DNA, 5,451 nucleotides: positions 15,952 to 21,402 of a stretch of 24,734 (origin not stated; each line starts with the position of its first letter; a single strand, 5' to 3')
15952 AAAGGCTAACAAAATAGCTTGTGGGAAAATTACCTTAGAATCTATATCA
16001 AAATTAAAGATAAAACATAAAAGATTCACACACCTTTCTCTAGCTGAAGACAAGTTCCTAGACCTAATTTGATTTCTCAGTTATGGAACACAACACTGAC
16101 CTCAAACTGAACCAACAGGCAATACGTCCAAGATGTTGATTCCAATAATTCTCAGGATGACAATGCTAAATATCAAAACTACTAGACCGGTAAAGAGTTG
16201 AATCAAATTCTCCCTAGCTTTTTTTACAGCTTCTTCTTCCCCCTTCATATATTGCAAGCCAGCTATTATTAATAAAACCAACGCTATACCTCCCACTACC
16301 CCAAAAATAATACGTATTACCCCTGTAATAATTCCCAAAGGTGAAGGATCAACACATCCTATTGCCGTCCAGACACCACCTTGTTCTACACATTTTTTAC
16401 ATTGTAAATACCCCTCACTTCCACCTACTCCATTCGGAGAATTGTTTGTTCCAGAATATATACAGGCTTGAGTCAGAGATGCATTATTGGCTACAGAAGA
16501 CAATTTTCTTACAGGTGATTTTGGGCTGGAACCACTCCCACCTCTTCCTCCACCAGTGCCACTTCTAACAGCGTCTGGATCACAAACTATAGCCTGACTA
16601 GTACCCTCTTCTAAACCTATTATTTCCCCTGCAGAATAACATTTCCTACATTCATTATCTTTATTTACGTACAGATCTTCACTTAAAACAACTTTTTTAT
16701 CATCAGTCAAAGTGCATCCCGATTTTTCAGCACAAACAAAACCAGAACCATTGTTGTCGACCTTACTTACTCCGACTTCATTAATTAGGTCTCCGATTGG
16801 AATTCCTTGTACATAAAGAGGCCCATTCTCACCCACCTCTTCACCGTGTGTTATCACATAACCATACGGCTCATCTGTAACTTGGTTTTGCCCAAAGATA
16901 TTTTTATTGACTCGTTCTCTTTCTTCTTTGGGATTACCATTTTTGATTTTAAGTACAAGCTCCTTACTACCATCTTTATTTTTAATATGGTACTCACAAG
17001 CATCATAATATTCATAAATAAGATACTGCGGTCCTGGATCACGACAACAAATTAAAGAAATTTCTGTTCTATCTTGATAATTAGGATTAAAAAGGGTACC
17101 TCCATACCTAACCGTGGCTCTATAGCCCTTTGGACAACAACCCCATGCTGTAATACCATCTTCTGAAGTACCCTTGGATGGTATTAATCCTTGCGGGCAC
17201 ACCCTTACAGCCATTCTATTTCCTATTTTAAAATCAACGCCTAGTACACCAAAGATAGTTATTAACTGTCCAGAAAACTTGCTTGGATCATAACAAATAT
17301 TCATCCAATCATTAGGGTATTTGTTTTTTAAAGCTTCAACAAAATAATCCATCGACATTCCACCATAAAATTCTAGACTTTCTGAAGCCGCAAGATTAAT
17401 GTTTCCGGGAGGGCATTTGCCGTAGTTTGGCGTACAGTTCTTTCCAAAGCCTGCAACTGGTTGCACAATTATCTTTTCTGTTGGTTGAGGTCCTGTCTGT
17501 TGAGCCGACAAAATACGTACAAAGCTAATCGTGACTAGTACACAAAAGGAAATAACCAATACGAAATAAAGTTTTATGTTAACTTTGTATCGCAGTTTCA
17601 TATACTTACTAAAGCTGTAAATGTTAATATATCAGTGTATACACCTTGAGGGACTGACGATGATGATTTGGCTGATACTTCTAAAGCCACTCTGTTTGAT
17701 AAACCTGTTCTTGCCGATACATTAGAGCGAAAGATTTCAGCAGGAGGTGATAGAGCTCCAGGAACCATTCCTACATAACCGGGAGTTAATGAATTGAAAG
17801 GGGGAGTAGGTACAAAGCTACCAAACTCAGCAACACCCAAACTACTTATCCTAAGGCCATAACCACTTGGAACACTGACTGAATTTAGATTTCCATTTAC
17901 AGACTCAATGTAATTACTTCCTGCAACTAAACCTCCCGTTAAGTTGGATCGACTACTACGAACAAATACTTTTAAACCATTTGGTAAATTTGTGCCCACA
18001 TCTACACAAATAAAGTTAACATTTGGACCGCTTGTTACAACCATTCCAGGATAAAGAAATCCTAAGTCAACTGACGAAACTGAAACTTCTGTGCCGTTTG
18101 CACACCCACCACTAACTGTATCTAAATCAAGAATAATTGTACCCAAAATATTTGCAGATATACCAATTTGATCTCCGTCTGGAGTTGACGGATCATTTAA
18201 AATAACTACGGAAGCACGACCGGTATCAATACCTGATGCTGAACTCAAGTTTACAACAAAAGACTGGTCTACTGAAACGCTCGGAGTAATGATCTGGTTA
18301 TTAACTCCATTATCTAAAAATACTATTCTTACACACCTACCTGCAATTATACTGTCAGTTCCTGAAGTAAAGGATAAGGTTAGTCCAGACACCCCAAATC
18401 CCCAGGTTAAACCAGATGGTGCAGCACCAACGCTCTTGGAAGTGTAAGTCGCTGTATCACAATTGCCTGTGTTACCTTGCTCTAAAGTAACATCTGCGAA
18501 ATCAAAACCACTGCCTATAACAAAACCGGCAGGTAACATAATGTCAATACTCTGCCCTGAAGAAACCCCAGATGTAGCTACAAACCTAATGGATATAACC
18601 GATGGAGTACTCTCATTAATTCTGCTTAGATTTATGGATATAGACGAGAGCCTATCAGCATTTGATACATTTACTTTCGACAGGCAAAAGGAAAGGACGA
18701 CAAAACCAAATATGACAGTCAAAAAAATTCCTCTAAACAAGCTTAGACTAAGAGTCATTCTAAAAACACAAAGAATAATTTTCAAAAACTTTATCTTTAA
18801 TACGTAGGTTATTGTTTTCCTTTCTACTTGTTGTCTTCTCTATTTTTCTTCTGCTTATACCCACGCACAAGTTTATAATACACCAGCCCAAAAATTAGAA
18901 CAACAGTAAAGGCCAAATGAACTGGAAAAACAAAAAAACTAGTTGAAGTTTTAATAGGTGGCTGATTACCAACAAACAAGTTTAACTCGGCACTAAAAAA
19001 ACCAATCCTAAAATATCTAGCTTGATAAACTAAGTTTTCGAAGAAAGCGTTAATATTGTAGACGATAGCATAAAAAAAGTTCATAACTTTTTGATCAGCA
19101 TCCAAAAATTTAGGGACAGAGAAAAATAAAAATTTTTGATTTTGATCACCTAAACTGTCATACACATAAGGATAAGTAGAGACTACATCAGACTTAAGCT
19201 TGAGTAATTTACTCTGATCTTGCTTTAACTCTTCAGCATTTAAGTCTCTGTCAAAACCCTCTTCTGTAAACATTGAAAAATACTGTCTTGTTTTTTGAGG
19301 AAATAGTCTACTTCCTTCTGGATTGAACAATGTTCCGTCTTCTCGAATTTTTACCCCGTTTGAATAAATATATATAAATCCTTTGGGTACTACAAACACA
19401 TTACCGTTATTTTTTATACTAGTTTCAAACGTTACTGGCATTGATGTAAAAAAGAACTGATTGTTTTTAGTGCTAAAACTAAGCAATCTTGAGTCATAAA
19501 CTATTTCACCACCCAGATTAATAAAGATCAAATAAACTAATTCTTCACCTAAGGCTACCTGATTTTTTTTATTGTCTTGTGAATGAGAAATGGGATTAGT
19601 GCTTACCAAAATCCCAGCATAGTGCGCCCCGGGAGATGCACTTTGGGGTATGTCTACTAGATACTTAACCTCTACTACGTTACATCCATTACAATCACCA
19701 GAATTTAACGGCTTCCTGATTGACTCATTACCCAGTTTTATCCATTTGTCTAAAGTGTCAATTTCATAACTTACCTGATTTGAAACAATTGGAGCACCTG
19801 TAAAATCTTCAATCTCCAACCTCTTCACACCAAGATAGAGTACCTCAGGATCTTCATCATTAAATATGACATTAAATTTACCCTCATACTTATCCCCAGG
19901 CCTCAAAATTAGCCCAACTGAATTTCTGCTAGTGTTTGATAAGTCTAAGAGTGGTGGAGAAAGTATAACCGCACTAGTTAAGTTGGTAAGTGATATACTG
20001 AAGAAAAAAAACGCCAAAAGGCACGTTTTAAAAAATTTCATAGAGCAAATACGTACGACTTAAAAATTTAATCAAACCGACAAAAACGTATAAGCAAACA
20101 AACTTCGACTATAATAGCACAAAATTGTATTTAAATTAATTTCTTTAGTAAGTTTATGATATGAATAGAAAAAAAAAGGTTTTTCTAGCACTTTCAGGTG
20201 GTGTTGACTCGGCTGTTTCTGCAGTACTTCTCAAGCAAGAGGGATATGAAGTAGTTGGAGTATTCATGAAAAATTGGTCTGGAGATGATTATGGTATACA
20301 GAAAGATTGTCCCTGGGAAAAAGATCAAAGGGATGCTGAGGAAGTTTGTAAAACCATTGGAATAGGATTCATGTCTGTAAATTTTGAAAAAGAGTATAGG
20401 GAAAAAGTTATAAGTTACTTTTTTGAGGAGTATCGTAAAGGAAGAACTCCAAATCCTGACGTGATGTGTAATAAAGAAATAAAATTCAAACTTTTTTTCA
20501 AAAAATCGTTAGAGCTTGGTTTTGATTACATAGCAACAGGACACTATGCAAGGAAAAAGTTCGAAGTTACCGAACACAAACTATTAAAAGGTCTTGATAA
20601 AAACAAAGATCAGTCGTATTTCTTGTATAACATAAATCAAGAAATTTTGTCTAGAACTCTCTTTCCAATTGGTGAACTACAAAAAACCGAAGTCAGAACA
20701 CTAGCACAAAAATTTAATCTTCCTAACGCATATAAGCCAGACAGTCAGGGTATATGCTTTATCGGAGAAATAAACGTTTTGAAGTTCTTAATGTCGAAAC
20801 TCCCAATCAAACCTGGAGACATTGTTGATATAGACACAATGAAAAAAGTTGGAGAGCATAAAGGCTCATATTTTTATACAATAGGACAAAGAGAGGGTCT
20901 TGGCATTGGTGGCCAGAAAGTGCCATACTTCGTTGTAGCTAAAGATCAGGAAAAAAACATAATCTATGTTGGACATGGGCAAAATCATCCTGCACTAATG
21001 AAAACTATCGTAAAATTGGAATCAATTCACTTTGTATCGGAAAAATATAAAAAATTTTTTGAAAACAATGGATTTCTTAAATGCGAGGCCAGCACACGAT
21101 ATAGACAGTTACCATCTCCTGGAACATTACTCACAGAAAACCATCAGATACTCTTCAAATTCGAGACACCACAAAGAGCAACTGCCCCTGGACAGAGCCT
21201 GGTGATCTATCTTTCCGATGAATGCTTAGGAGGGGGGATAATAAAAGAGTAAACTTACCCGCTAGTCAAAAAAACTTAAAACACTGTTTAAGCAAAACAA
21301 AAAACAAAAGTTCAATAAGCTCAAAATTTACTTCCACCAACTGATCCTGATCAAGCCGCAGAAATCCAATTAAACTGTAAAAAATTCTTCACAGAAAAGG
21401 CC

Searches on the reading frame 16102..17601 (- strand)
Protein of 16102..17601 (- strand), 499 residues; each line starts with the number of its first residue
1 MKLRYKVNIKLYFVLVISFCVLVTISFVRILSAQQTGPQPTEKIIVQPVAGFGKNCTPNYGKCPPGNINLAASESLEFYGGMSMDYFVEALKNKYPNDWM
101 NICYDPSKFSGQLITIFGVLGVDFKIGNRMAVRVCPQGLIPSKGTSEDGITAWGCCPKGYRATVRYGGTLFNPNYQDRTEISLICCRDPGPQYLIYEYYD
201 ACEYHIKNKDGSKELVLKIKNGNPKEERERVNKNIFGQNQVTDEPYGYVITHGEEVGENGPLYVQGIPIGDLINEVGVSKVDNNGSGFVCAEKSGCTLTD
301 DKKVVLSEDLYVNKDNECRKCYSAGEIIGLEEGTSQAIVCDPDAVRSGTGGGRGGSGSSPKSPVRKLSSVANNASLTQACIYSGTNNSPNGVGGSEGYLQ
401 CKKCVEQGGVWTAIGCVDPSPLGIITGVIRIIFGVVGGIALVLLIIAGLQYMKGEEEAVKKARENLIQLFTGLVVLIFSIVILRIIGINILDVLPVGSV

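Call 26: search_protein_families(library=pfam, proteins=[window:16102-17601:-], max_evalue=0.001)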
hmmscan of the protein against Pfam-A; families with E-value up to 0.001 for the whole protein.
window:16102-17601:- (499 aa): 1 family
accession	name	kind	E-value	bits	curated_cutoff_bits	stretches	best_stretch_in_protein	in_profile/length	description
PF18895.5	T4SS_pilin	-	1.2e-05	25.7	26.6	1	424-485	8-70/71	Type IV secretion system pilin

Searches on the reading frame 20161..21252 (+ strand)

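Call 26: search_protein_families(library=pfam, proteins=[window:20161-21252:+], max_evalue=0.001)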
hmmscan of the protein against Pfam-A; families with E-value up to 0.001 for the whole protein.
window:20161-21252:+ (363 aa): 6 families
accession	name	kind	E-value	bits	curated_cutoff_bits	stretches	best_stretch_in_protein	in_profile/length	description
PF03054.22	tRNA_Me_trans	-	1.3e-80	270.2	20.6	1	5-202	1-201/202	tRNA methyl transferase HUP domain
PF20259.3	tRNA_Me_trans_M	-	2.2e-23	82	27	1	208-272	2-66/66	tRNA methyl transferase PRC-barrel domain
PF20258.4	tRNA_Me_trans_C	-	6.7e-14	52.4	20.6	1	284-361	4-77/77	Aminomethyltransferase beta-barrel domain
PF02540.23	NAD_synthase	-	7.5e-08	32.2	21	0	4-80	18-86/242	NAD synthase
PF01171.26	ATP_bind_3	-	0.00029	21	27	0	7-187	2-161/182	PP-loop family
PF02568.20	ThiI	-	0.00035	20.7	20.5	1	5-41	4-40/197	Thiamine biosynthesis protein (ThiI)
